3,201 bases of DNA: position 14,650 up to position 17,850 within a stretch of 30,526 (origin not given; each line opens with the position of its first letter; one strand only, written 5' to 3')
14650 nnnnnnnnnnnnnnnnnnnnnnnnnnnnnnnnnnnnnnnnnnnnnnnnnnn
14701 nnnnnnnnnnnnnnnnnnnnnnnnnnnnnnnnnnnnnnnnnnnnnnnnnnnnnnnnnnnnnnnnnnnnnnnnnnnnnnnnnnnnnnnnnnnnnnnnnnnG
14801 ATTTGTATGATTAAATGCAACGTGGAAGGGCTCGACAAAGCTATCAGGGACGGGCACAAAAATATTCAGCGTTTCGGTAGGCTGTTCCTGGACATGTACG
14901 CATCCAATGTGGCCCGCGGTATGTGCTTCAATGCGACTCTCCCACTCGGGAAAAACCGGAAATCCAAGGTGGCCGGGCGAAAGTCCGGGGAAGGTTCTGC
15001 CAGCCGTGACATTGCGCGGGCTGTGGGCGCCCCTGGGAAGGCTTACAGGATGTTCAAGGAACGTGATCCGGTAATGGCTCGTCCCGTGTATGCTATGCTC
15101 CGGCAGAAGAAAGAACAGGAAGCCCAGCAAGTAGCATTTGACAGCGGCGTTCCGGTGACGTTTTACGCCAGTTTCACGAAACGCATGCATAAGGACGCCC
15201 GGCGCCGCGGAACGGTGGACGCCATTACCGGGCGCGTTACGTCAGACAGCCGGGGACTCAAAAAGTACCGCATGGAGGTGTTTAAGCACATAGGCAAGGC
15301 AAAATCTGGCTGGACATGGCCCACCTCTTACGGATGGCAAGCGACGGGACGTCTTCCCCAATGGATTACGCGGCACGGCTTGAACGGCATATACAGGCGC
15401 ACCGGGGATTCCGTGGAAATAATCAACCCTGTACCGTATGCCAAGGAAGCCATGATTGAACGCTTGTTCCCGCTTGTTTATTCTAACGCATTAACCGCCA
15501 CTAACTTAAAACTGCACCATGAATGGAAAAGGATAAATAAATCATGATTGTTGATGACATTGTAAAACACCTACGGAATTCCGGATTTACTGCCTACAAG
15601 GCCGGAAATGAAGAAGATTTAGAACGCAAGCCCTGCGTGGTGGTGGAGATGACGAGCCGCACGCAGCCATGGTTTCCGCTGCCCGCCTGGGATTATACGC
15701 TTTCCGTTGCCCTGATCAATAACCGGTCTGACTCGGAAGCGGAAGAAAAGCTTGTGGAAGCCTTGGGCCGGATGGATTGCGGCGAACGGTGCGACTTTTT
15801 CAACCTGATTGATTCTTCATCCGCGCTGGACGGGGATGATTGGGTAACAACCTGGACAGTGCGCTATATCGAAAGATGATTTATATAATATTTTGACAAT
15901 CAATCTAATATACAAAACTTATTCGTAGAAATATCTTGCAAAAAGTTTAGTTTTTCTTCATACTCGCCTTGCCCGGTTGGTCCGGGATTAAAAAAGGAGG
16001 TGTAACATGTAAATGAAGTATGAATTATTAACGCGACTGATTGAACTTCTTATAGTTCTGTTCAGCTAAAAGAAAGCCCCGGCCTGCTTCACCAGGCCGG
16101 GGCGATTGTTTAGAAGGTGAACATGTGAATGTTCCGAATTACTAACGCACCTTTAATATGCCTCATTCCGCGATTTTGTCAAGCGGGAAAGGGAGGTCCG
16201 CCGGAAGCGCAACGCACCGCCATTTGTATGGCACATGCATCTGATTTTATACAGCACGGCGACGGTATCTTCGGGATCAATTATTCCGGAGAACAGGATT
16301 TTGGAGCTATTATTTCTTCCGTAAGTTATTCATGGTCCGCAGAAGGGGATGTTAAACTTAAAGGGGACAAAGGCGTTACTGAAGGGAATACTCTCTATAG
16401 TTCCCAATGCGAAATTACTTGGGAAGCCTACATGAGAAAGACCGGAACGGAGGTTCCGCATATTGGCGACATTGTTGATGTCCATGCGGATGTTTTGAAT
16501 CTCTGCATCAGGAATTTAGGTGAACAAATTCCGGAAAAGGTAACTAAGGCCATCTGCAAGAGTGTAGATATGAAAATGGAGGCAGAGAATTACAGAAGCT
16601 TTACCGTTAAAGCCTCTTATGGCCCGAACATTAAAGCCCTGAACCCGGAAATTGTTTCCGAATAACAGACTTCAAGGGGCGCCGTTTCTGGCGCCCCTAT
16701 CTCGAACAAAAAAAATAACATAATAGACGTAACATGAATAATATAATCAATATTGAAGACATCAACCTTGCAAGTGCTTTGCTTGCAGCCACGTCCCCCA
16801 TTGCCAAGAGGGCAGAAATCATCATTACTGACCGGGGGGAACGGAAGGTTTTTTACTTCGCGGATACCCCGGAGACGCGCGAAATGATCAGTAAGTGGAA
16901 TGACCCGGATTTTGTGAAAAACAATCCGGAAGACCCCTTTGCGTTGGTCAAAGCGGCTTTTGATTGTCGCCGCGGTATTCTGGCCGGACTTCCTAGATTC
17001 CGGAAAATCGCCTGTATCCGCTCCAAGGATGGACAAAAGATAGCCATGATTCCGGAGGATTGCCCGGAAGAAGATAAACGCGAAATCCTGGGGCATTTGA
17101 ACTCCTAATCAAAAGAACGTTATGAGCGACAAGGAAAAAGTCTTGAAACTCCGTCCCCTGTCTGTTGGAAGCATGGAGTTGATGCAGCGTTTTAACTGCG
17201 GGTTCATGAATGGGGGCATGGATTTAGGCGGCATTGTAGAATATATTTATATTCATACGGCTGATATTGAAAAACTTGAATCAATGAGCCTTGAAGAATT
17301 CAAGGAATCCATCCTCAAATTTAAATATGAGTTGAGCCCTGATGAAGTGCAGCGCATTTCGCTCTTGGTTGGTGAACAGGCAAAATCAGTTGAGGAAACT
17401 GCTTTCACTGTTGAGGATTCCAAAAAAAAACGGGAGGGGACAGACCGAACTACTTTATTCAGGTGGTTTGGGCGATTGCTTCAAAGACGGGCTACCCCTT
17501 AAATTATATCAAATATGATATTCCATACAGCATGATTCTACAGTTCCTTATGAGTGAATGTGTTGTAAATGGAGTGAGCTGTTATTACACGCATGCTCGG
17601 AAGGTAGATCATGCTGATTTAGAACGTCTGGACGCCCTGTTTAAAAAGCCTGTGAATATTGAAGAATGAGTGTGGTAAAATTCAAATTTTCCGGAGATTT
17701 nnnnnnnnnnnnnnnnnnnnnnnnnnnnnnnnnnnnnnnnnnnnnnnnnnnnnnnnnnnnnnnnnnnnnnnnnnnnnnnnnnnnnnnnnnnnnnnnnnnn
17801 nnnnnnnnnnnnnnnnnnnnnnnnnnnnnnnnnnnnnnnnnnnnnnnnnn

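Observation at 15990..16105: SD-driven start-stop plus an 18-codon hydrophobic mini-ORF abutting a strong terminator between head and tail modules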

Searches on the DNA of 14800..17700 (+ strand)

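Call 10: search_dna_similar(query=window:14800-17700:+, collection=phages, mode=distant)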
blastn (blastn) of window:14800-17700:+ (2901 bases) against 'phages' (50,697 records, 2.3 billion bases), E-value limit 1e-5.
Records with a match: 1; places in all: 2; records where one place covers at least 80% of the query: 0.
Best place of each record, by identity: 60-80% 1.
By first word of the organism name: Akkermansia 1.
By host as written in the record: Akkermansia muciniphila 1.
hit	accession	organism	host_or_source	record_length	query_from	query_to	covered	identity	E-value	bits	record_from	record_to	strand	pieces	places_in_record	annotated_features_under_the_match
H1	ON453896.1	Akkermansia phage Moulinsart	Akkermansia muciniphila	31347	1235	1388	5%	73.1%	1e-11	79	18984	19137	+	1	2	hypothetical protein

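Call 11: get_annotated_region(hit=H1, flank=4000)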
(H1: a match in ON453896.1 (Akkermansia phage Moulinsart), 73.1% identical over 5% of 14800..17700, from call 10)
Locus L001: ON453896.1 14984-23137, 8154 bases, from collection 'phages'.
description: Akkermansia phage Moulinsart, complete genome.
organism: Akkermansia phage Moulinsart (NCBI taxid 2951968)
taxonomy: Viruses
host: Akkermansia muciniphila; source: feces; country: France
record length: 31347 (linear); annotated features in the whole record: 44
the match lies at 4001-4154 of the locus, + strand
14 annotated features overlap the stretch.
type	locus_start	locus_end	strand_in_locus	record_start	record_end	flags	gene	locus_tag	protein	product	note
CDS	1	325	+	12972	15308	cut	-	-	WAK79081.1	tail length tape measure protein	rasttk_feature_creation_tool=/opt/patric-common/ runtime/bin/phanotate version 1.5.0; HHpred against PHROGS v3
CDS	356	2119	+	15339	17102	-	-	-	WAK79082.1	tail fiber protein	rasttk_feature_creation_tool=/opt/patric-common/ runtime/bin/phanotate version 1.5.0; HHpred against PHROGS v3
CDS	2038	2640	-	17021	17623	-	-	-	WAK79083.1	hypothetical protein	rasttk_feature_creation_tool=/opt/patric-common/ runtime/bin/phanotate version 1.5.0; ...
CDS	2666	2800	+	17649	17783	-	-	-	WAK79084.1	hypothetical protein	rasttk_feature_creation_tool=/opt/patric-common/ runtime/bin/phanotate version 1.5.0; ...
CDS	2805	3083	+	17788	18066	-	-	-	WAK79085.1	hypothetical protein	rasttk_feature_creation_tool=/opt/patric-common/ runtime/bin/phanotate version 1.5.0; ...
CDS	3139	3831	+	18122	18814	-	-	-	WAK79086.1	endolysin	rasttk_feature_creation_tool=/opt/patric-common/ runtime/bin/phanotate version 1.5.0; HHpred against PHROGS v3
CDS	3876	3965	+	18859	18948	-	-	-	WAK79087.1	hypothetical protein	rasttk_feature_creation_tool=/opt/patric-common/ runtime/bin/phanotate version 1.5.0; ...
CDS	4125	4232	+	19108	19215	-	-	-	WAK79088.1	hypothetical protein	rasttk_feature_creation_tool=/opt/patric-common/ runtime/bin/phanotate version 1.5.0; ...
CDS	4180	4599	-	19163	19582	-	-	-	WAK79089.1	transcriptional repressor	rasttk_feature_creation_tool=/opt/patric-common/ runtime/bin/phanotate version 1.5.0; HHpred against PHROGS v3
CDS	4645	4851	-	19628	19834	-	-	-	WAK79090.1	toxin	rasttk_feature_creation_tool=/opt/patric-common/ runtime/bin/phanotate version 1.5.0; HHpred against PHROGS v3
CDS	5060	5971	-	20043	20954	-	-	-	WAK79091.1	hypothetical protein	rasttk_feature_creation_tool=/opt/patric-common/ runtime/bin/phanotate version 1.5.0; ...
CDS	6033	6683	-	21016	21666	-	-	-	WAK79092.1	hypothetical protein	rasttk_feature_creation_tool=/opt/patric-common/ runtime/bin/phanotate version 1.5.0; ...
CDS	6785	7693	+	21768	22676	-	-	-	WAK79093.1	hypothetical protein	rasttk_feature_creation_tool=/opt/patric-common/ runtime/bin/phanotate version 1.5.0; ...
CDS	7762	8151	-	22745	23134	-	-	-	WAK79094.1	transcriptional regulator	rasttk_feature_creation_tool=/opt/patric-common/ runtime/bin/phanotate version 1.5.0; HHpred against PHROGS v3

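Call 48: search_dna_similar(query=window:15925-16190:+, collection=phages, mode=distant, max_evalue=0.001)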
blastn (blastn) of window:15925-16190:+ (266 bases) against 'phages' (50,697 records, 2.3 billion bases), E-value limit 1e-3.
Records with a match: 1; places in all: 2; records where one place covers at least 80% of the query: 0.
Best place of each record, by identity: 60-80% 1.
By first word of the organism name: Akkermansia 1.
By host as written in the record: Akkermansia muciniphila 1.
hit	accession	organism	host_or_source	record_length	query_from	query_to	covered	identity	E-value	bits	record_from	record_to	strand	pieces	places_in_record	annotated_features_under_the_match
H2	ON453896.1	Akkermansia phage Moulinsart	Akkermansia muciniphila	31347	110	263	58%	73.1%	1e-12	79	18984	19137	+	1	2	hypothetical protein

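Call 49: search_dna_similar(query=window:15925-16190:+, collection=plasmids, mode=distant, max_evalue=0.001)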
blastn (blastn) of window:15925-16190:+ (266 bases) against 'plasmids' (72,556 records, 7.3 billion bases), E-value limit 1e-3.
No match.

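Call 59: search_rna_families(source=window, start=15900, end=16230, threshold=evalue, max_evalue=10)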
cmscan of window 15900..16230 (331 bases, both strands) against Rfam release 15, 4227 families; matches with E-value up to 10: 10.
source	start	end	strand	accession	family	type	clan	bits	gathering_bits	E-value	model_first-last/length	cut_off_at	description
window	16068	16123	-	RF02399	NsiR1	Gene; sRNA;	-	26.3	39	0.0027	1-60/60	no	Nitrogen stress-induced RNA 1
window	16047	16107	+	RF01811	PtaRNA1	Gene; antitoxin;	-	24.6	47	0.0073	1-72/72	no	Plasmid transferred anti-sense RNA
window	16071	16109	-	RF01791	F6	Gene; sRNA;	-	18.4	46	0.83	1-57/57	no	F6 TB sRNA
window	16062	16111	+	RF02399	NsiR1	Gene; sRNA;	-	17.5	39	0.4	1-60/60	no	Nitrogen stress-induced RNA 1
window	15976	16111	+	RF02618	SSRC34_2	Gene; sRNA;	-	16.3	48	3.5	1-125/125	no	Streptococcus sRNA 34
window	16069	16123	-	RF02278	Betaproteobacteria_toxic_sRNA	Gene; sRNA;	-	14.2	50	2.3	1-64/64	no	Betaproteobacteria toxic small RNA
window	16036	16111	+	RF00042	CopA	Gene; antisense;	-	13.7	60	9.8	1-92/92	no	CopA-like RNA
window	16076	16103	-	RF01811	PtaRNA1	Gene; antitoxin;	-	13.2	47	4.9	39-68/72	no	Plasmid transferred anti-sense RNA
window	15945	15968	-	RF01306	sR52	Gene; snRNA; snoRNA; CD-box;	-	11.9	50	4.4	1-60/60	no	Small nucleolar RNA sR52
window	15967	16050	-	RF02060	STnc410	Gene; sRNA;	-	11.7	50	3.8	1-158/158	no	Enterobacterial sRNA STnc410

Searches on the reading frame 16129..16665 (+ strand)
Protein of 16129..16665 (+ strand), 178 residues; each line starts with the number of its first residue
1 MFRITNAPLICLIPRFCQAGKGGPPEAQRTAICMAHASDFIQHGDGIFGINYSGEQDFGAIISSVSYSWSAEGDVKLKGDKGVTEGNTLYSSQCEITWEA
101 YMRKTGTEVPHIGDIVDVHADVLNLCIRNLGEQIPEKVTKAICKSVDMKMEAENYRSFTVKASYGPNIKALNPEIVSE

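Call 6: search_protein_families(library=phrogs, proteins=[window:16129-16665:+], max_evalue=0.001)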
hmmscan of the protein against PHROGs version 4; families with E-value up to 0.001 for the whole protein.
window:16129-16665:+ (178 aa): 0 families

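Call 18: find_related_loci(query=window:16228-16665:+, collection=viral_contigs, flank=2500)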
Query window:16228-16665:+ (145 aa) in viral_contigs; peptide patterns used: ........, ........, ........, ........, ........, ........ (x = any residue, [..] = any of these).
25 stretches matched a pattern; 19 encode a relative of the query (tblastn E <= 1e-3); 19 distinct loci.
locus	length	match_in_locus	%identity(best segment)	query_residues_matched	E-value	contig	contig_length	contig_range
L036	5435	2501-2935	100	1-145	2e-98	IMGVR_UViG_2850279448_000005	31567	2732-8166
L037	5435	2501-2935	100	1-145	2e-98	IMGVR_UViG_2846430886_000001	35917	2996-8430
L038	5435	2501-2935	100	1-145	2e-98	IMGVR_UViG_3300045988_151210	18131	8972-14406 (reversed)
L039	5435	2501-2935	93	1-145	6e-92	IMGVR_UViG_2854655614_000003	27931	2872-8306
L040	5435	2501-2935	93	1-145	6e-92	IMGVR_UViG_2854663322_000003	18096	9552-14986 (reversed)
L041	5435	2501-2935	90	1-145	1e-89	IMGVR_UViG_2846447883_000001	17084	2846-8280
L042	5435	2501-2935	85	1-145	3e-85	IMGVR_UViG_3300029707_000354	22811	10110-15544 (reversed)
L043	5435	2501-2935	85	1-145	3e-85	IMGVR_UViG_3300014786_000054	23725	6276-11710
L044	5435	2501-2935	85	1-145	2e-85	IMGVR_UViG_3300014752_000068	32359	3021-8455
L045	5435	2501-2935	85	1-145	3e-85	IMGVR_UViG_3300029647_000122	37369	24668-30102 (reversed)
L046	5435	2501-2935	85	1-145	2e-85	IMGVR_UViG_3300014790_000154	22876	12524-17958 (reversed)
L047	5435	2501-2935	85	1-145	3e-85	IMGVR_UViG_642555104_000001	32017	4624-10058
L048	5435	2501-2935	85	1-145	2e-85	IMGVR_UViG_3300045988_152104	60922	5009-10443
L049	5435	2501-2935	85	1-145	2e-85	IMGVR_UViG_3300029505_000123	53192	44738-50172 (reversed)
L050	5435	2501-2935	85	1-145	3e-85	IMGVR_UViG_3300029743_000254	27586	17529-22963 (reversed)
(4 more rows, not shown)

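Call 41: search_protein_families(library=pfam, proteins=[window:16228-16665:+], max_evalue=0.1)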
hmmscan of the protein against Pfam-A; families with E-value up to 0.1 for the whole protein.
window:16228-16665:+ (145 aa): 1 family
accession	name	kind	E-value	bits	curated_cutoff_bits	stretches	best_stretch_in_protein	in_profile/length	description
PF05413.17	Peptidase_C34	-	0.077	13.7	22.4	0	81-120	26-63/92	Putative closterovirus papain-like endopeptidase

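Call 62: search_dna_similar(query=window:16228-16665:+, collection=phages, mode=protein, max_rows=10)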
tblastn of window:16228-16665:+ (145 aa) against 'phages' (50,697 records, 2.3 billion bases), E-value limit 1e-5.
No match.

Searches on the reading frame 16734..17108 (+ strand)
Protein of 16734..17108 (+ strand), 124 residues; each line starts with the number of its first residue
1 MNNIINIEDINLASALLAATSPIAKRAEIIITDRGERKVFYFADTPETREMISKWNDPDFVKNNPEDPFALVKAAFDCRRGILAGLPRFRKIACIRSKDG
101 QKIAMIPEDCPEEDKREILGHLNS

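Call 6: search_protein_families(library=phrogs, proteins=[window:16734-17108:+], max_evalue=0.001)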
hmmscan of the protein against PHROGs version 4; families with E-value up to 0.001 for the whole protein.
window:16734-17108:+ (124 aa): 0 families

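Call 41: search_protein_families(library=pfam, proteins=[window:16734-17108:+], max_evalue=0.1)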
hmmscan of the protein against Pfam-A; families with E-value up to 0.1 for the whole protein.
window:16734-17108:+ (124 aa): 1 family
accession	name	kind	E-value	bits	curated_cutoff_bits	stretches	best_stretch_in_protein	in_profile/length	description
PF18903.5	DUF5659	-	0.0022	18.3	23.6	1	4-58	3-54/75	Domain of unknown function (DUF5659)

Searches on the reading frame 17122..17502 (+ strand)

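Call 6: search_protein_families(library=phrogs, proteins=[window:17122-17502:+], max_evalue=0.001)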
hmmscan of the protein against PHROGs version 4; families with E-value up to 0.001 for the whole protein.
window:17122-17502:+ (126 aa): 0 families

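Call 41: search_protein_families(library=pfam, proteins=[window:17122-17502:+], max_evalue=0.1)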
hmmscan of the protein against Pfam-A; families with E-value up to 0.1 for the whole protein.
window:17122-17502:+ (126 aa): 2 families
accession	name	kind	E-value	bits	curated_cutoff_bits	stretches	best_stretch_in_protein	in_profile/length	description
PF19795.4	DUF6279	-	0.038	14.4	27.7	1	46-122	57-134/195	Family of unknown function (DUF6279)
PF08326.17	ACC_central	-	0.079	11.6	23.2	1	41-90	465-514/726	Acetyl-CoA carboxylase, central region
